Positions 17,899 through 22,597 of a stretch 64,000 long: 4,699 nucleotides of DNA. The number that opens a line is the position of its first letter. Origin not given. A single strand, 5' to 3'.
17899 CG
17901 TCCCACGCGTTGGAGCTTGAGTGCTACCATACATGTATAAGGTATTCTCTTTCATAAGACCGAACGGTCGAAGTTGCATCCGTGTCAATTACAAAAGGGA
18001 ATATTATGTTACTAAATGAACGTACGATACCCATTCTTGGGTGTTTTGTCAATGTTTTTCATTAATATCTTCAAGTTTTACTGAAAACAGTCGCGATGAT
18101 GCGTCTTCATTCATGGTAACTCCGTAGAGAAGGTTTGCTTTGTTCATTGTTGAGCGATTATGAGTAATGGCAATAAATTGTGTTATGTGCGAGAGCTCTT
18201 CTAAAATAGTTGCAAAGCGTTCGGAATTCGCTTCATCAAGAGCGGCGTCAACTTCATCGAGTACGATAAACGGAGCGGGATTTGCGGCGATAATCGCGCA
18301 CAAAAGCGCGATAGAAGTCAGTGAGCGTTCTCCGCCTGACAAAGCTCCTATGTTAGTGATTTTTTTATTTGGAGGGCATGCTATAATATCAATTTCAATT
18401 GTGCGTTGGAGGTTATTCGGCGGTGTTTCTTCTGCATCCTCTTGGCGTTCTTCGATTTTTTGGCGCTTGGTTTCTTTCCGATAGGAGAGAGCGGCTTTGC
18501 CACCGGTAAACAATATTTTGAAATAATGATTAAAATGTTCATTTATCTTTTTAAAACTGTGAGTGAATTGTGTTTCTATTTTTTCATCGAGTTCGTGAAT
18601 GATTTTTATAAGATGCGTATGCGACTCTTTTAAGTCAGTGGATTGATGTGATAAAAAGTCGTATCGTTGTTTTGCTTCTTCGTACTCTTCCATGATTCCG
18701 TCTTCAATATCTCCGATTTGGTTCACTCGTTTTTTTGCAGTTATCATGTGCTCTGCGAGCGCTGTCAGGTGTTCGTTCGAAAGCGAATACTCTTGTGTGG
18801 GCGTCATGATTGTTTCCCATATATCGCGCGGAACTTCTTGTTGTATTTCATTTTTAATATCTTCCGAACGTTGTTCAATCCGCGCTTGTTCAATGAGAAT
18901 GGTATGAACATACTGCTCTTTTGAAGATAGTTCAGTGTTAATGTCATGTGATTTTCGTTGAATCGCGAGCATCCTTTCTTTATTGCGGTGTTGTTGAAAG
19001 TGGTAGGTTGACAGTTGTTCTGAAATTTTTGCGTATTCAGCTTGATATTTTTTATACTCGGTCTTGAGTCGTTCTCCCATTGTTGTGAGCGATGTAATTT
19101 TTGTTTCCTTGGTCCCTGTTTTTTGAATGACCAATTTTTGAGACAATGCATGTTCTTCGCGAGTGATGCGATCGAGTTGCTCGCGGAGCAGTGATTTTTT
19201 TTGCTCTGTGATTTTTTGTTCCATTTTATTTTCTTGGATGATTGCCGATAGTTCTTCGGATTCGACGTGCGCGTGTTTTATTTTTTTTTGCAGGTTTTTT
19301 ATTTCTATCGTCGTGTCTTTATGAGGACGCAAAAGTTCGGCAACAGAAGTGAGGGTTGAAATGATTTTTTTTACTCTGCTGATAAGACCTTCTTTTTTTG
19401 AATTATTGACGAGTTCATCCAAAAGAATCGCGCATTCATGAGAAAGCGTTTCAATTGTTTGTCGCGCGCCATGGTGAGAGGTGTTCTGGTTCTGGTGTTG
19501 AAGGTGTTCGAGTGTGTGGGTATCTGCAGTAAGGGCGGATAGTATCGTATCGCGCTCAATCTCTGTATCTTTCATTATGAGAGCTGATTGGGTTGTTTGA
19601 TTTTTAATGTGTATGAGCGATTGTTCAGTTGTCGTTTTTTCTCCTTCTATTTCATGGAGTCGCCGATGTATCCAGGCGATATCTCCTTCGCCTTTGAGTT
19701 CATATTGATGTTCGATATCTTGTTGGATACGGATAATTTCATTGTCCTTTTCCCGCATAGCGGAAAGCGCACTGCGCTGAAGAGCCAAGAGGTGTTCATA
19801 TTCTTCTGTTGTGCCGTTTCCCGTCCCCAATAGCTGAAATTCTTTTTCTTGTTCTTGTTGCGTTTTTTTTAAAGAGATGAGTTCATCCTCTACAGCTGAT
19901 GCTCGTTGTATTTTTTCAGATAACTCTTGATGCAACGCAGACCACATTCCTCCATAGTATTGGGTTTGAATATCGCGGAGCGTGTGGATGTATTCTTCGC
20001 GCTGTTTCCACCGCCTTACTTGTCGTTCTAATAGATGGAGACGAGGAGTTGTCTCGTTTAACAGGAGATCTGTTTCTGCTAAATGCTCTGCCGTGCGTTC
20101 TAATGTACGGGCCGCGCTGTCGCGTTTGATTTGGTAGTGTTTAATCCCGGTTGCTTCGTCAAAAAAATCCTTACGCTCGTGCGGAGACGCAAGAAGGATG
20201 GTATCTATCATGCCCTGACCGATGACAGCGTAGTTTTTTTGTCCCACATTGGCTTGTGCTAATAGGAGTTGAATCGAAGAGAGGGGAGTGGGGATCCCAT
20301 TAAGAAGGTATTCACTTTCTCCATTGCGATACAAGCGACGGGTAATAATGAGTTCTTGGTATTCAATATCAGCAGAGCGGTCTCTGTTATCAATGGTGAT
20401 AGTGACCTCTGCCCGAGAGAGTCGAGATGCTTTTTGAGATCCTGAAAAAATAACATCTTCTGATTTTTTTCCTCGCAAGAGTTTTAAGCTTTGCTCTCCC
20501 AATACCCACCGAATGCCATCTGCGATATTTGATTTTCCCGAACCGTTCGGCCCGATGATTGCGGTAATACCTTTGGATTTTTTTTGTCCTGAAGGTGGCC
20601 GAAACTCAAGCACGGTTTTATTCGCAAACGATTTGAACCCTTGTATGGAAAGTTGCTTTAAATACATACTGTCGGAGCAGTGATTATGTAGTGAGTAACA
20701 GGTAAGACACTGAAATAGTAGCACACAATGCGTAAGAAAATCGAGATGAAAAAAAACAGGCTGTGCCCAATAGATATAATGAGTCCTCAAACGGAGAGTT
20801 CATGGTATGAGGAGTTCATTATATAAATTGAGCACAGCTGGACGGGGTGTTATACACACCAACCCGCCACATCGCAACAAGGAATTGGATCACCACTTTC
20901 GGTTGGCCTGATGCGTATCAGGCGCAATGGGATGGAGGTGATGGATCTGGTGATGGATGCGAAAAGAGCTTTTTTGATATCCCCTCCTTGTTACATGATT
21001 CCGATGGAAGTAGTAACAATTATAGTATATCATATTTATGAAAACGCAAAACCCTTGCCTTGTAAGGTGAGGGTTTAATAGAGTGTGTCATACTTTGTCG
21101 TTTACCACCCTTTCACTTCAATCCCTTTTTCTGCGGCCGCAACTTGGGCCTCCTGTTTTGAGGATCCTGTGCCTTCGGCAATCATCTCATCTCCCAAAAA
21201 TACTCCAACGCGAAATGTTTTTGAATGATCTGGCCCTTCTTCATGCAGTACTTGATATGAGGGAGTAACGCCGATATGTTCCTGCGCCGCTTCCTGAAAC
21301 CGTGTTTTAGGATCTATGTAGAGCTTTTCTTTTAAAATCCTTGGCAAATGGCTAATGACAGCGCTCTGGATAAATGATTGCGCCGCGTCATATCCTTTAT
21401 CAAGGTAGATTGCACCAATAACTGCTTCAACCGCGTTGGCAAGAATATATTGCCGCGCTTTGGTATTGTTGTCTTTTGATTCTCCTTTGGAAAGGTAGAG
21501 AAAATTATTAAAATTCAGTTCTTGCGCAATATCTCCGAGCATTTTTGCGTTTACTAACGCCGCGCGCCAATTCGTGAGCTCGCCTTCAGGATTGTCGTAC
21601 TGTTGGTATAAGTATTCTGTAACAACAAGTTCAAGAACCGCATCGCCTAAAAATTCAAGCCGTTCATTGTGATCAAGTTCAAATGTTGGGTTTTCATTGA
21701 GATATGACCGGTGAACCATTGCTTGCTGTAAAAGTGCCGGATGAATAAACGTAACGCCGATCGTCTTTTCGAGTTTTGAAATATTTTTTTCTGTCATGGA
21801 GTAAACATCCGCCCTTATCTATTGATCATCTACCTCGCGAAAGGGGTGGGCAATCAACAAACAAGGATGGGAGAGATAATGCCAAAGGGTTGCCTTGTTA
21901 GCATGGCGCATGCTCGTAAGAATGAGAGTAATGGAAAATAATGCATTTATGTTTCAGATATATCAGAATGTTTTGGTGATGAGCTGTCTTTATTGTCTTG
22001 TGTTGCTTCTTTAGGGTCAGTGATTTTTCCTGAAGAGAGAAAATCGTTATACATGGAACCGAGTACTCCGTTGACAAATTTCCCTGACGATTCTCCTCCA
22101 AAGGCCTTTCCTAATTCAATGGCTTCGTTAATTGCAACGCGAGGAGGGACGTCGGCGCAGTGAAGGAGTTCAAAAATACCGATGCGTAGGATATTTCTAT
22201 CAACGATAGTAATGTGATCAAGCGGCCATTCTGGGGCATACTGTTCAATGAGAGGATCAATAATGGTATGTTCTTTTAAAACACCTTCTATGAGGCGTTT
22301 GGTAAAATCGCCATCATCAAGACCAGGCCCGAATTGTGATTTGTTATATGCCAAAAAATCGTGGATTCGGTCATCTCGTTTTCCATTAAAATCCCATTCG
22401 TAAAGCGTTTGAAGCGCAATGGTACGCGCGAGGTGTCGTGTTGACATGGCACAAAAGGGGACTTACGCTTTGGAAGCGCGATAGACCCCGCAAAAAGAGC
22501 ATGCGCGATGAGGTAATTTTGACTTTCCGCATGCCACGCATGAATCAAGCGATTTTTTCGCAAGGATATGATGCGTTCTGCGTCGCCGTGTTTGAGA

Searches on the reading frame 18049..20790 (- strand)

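Call 20: search_protein_families(library=pfam, proteins=[window:18049-20790:-], max_evalue=0.001)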
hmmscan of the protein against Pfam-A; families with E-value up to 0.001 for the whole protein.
window:18049-20790:- (913 aa): 5 families
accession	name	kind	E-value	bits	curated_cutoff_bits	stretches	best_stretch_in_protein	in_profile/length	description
PF02463.25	SMC_N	-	2.5e-60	204.1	40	1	43-898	1-218/220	RecF/RecN/SMC N terminal domain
PF13476.12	AAA_23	-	2.2e-13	51.7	27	1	46-317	1-176/201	AAA domain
PF13304.12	AAA_21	-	1.2e-12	48.9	27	2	75-161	1-107/304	AAA domain, putative AbiEii toxin, Type IV TA system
PF13175.12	AAA_15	-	3.9e-07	30.5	32.1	0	42-878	1-370/374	AAA ATPase domain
PF13555.12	AAA_29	-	0.00019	21.5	27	1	72-97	21-46/61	P-loop containing region of AAA domain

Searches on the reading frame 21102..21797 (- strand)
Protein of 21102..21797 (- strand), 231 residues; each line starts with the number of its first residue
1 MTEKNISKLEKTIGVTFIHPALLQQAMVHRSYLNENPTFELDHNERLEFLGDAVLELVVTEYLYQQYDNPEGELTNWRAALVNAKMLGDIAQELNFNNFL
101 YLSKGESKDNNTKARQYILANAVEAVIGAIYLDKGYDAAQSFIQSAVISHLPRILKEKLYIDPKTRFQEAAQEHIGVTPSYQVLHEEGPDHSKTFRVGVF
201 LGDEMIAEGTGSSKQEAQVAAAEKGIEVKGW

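Call 20: search_protein_families(library=pfam, proteins=[window:21102-21797:-], max_evalue=0.001)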
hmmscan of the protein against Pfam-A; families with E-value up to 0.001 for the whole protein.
window:21102-21797:- (231 aa): 5 families
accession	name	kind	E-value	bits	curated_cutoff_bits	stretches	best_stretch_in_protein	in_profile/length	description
PF14622.11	Ribonucleas_3_3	-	4.2e-41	140.5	35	1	21-149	3-126/128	Ribonuclease-III-like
PF00636.31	Ribonuclease_3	-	7.4e-27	94.6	27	1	45-135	1-102/102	Ribonuclease III domain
PF00035.32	dsrm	-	6.1e-15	56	23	1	163-227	1-64/66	Double-stranded RNA binding motif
PF22935.1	RM44_endonuclase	-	3e-08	34.3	27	1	13-130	13-139/139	Large ribosomal subunit protein mL44, endonuclease domain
PF24995.1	DSRM_2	-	0.00081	20.2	27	0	163-227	9-75/79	dsRNA binding domain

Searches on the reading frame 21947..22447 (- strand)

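Call 20: search_protein_families(library=pfam, proteins=[window:21947-22447:-], max_evalue=0.001)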
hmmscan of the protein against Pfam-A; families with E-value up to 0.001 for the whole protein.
window:21947-22447:- (166 aa): 1 family
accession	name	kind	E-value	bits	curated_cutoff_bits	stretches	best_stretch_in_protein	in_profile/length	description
PF01029.23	NusB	-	4.7e-36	124.5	23.1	1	7-133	3-132/133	NusB family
